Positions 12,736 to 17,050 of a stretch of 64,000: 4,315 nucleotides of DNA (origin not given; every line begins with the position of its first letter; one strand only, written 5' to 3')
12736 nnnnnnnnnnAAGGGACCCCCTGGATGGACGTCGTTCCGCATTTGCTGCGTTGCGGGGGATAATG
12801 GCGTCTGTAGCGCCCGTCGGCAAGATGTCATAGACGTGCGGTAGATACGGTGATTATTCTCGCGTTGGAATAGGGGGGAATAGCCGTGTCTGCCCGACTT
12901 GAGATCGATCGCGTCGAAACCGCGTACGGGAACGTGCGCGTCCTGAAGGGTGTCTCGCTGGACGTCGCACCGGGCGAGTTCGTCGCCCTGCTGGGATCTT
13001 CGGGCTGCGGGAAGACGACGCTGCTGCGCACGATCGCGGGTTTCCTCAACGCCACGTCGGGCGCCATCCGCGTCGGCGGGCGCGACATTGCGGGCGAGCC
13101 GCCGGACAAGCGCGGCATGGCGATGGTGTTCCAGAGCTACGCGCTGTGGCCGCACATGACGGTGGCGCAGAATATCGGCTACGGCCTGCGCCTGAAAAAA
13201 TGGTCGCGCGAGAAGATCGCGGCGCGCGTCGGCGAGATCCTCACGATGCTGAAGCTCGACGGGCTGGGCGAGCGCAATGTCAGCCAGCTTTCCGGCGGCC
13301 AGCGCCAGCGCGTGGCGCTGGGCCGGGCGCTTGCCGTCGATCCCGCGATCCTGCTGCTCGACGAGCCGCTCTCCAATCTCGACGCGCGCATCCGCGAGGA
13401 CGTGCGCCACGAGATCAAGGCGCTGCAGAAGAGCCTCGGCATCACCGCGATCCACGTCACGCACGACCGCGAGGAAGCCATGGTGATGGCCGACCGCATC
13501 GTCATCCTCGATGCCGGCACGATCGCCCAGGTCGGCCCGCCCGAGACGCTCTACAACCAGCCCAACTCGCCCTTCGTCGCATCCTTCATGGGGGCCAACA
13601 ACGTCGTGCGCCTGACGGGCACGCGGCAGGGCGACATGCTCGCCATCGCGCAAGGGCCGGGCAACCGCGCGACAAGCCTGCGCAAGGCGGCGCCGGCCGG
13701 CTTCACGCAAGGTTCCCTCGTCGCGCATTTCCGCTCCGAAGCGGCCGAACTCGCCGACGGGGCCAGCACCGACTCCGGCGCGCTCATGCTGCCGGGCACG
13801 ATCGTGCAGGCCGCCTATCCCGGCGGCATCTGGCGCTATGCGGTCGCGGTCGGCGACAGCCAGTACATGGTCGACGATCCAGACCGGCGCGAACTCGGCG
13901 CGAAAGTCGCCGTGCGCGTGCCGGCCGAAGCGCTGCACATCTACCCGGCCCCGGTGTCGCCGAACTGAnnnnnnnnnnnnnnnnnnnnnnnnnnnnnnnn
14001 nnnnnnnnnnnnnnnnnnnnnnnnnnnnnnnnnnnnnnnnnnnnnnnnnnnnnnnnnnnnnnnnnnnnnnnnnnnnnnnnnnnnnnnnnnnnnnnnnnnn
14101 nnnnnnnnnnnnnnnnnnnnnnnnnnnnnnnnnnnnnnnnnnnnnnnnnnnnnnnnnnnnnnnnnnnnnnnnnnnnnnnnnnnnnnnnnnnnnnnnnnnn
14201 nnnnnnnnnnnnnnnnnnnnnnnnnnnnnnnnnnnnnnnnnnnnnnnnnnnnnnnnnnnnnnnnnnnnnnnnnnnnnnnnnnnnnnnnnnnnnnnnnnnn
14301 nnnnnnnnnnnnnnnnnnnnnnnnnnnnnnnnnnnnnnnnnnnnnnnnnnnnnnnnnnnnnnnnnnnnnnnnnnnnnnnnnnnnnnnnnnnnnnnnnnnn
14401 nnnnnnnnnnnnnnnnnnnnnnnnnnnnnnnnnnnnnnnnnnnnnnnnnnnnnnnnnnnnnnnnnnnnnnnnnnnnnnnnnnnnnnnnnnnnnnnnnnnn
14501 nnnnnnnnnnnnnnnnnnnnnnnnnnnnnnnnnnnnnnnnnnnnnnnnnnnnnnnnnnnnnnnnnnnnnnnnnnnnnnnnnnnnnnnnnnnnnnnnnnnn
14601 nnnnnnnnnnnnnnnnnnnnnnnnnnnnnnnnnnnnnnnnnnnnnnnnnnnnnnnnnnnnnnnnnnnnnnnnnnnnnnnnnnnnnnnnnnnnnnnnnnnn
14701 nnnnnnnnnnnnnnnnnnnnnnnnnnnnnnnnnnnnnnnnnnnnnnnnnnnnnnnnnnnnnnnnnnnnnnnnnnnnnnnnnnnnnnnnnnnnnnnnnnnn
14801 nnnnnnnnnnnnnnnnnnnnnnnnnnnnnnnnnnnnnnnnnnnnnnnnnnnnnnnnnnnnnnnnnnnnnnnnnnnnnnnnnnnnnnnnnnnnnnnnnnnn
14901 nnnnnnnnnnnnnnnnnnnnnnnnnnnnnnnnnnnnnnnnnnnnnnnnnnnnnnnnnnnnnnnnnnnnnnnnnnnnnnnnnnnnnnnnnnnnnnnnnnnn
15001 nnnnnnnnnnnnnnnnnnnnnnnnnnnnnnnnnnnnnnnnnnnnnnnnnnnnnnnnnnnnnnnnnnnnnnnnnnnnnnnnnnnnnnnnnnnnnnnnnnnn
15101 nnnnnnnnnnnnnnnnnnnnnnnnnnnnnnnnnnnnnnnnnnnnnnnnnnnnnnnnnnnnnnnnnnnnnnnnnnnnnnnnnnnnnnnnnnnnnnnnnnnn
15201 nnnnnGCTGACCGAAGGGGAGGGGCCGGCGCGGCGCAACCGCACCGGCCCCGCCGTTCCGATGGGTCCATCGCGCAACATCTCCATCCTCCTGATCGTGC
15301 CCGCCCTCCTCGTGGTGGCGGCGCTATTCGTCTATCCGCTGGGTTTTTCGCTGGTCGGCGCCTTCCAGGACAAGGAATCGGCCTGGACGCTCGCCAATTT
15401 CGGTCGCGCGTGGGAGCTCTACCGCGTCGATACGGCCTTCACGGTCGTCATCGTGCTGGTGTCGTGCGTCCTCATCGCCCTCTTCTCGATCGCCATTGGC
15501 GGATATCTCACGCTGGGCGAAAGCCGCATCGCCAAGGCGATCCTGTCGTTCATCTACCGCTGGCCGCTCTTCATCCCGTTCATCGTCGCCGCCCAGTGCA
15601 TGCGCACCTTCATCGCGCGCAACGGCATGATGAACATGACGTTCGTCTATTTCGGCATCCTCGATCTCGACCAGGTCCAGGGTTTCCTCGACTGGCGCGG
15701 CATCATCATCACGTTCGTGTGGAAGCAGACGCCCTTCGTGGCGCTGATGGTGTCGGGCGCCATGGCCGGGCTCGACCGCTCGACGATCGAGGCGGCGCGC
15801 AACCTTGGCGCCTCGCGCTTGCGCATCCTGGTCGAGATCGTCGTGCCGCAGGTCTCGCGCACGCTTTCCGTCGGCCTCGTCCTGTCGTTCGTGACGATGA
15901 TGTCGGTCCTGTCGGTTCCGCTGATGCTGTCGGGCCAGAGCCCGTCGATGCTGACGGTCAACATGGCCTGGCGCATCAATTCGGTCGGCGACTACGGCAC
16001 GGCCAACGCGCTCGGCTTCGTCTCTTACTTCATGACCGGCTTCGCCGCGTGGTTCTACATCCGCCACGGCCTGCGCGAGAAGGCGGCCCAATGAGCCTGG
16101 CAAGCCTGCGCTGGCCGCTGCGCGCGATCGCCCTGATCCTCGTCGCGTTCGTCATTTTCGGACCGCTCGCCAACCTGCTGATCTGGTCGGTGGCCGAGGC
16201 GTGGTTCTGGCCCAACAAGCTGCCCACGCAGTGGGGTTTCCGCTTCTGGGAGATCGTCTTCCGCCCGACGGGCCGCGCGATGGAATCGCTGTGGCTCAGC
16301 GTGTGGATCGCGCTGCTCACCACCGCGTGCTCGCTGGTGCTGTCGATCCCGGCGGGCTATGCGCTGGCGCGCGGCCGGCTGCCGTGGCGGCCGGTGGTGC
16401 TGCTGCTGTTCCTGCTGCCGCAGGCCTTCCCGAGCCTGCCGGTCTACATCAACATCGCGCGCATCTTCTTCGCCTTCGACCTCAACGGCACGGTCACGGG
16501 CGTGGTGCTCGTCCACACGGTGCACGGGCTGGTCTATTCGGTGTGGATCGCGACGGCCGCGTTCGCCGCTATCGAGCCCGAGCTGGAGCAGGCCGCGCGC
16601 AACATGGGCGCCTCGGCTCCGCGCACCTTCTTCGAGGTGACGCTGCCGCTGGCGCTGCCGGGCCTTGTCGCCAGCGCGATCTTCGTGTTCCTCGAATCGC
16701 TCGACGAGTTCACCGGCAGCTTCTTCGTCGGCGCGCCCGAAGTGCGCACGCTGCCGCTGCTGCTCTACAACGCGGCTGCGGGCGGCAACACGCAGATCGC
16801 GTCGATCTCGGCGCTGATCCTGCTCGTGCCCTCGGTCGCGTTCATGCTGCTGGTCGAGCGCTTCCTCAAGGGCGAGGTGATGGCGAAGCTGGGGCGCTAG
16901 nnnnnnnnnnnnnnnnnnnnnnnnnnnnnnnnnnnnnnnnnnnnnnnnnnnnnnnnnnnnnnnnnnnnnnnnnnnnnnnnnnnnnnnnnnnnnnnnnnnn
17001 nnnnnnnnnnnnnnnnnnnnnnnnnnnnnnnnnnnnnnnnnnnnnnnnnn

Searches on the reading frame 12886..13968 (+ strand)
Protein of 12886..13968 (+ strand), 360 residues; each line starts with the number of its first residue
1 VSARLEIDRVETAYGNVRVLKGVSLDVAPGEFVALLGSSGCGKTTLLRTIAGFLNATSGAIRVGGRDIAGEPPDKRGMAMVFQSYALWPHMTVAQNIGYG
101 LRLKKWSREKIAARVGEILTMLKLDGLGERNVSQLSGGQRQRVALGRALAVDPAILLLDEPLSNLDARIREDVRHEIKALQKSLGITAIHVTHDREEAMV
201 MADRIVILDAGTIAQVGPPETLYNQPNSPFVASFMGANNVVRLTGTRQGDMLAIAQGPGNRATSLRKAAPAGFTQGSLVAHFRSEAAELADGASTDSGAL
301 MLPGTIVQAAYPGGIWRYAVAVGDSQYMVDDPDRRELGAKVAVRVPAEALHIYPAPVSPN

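Call 11: search_protein_families(library=ncbifam, proteins=[window:12886-13968:+])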
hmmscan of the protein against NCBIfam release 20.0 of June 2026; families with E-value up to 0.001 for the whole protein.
window:12886-13968:+ (360 aa): 190 families (the best 25 are shown)
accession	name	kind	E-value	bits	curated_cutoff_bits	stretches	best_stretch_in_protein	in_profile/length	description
TIGR03265.1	PhnT2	equivalog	1.1e-103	347.2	457.7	1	2-324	2-314/353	putative 2-aminoethylphosphonate ABC transporter ATP-binding protein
TIGR01187.1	potA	subfamily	2e-96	322.9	355.6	1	35-331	1-296/325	polyamine ABC transporter ATP-binding protein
NF008653.0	PRK11650.1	subfamily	2.9e-96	322.6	432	1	3-354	2-348/357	sn-glycerol-3-phosphate ABC transporter ATP-binding protein UgpC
NF043075.1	MMSYN1_0197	equivalog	1.7e-93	313.3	550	1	5-352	3-338/341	spermidine/putrescine ABC transporter ATP-binding protein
NF006987.0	PRK09452.1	equivalog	2.5e-91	306.2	482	1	5-255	18-268/378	spermidine/putrescine ABC transporter ATP-binding protein PotA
NF008513.0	PRK11432.1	equivalog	2.9e-85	286.3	496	1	5-329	7-320/351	ferric ABC transporter ATP-binding protein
TIGR03258.1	PhnT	equivalog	1.2e-84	284.5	499.15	1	5-243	9-248/359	2-aminoethylphosphonate ABC transport system ATP-binding subunit PhnT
TIGR00968.1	3a0106s01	subfamily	3.8e-84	281.9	342.75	1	6-240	2-236/237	sulfate ABC transporter ATP-binding protein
NF008233.0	PRK11000.1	equivalog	7.8e-84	281.6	568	1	5-240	4-239/369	maltose/maltodextrin ABC transporter ATP-binding protein MalK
NF008105.0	PRK10851.1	equivalog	3.3e-79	266.2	502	1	5-320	3-310/362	sulfate/thiosulfate ABC transporter ATP-binding protein CysA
NF008621.0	PRK11607.1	equivalog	5.1e-79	265.8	613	1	4-327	19-341/377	putrescine ABC transporter ATP-binding subunit PotG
NF040840.2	tungstate_WtpC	equivalog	9.1e-78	261.9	440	1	6-308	3-297/347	tungstate ABC transporter ATP-binding protein WtpC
NF040933.2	ABC_arch_GlcV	equivalog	3.4e-75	253.1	450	1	11-349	9-353/357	glucose ABC transporter ATP-binding protein GlcV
TIGR01186.1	proV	subfamily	3.6e-64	217.2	326.6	1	15-244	4-239/363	betaine/proline/choline family ABC transporter ATP-binding protein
NF040729.1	ABC_ATP_SaoA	equivalog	3e-55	187.3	360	1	17-209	18-207/248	ABC transporter ATP-binding protein SaoA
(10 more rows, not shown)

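Call 76: search_protein_families(library=pfam, proteins=[window:12886-13968:+], max_evalue=0.00001)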
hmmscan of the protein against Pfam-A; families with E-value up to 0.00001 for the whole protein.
window:12886-13968:+ (360 aa): 2 families
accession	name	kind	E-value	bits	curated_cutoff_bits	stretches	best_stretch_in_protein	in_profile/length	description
PF00005.33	ABC_tran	-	2.8e-36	125.6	25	1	20-162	1-136/137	ABC transporter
PF13304.12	AAA_21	-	1.7e-07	32.1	27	0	118-194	221-299/304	AAA domain, putative AbiEii toxin, Type IV TA system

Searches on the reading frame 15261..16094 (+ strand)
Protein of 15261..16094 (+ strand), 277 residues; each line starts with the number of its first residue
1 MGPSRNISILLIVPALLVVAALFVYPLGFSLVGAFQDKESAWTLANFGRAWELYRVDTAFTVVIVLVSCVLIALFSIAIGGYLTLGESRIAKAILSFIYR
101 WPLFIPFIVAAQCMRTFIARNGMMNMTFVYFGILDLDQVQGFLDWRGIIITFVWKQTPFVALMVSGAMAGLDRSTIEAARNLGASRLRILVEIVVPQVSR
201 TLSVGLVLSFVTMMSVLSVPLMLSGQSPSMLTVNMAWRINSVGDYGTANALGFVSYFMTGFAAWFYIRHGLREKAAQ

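Call 37: search_protein_families(library=ncbifam, proteins=[window:15261-16094:+], max_evalue=1e-10)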
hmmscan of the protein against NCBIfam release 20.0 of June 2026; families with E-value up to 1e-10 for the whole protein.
window:15261-16094:+ (277 aa): 3 families
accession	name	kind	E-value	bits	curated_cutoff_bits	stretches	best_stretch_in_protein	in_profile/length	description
NF011624.0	PRK15050.1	equivalog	2.2e-13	50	247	1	6-257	22-273/297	2-aminoethylphosphonate ABC transporter permease subunit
TIGR02141.1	modB_ABC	equivalog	8.8e-13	48.4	182.6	1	61-251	3-187/208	molybdate ABC transporter permease subunit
NF007044.0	PRK09497.1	equivalog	7.1e-12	45.4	348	1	10-267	22-272/285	spermidine/putrescine ABC transporter permease PotB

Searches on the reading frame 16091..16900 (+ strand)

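Call 37: search_protein_families(library=ncbifam, proteins=[window:16091-16900:+], max_evalue=1e-10)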
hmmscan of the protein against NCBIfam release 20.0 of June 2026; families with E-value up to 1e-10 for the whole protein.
window:16091-16900:+ (269 aa): 12 families
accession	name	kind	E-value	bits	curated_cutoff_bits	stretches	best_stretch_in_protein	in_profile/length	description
TIGR01581.1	Mo_ABC_porter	hypoth_equivalog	6.2e-23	81.4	210.3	1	63-254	19-223/225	ABC transporter permease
TIGR02141.1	modB_ABC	equivalog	1.8e-22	80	182.6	1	68-258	1-205/208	molybdate ABC transporter permease subunit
NF040839.1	tungstate_WtpB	equivalog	3.5e-18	66.1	340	1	64-254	43-244/251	tungstate ABC transporter permease WtpB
NF011624.0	PRK15050.1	equivalog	1.1e-17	64.1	247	1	130-254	156-281/297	2-aminoethylphosphonate ABC transporter permease subunit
NF007047.0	PRK09500.1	equivalog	2.6e-17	63.3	326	1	14-258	10-251/257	spermidine/putrescine ABC transporter permease PotC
TIGR03255.1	PhnV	equivalog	4.4e-17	62.6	358.7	1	16-257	21-263/270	2-aminoethylphosphonate ABC transport system, membrane component PhnV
TIGR03262.1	PhnU2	equivalog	1e-16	60.7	593.25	1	16-260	12-257/546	putative 2-aminoethylphosphonate ABC transporter permease subunit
NF006939.0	PRK09421.1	equivalog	3.6e-16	59.3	262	1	63-253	8-215/230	molybdate ABC transporter permease subunit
TIGR03226.1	PhnU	equivalog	1.1e-14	54.7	283.45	1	134-255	178-300/311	2-aminoethylphosphonate ABC transporter permease subunit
NF007889.0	PRK10592.1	equivalog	9.9e-13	48.3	476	1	3-250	4-256/281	putrescine ABC transporter permease PotI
NF008231.0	PRK10998.1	equivalog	3.2e-12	46.6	261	1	58-221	76-245/296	maltose ABC transporter permease MalG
NF007044.0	PRK09497.1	equivalog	4.2e-11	42.8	348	0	63-214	61-229/285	spermidine/putrescine ABC transporter permease PotB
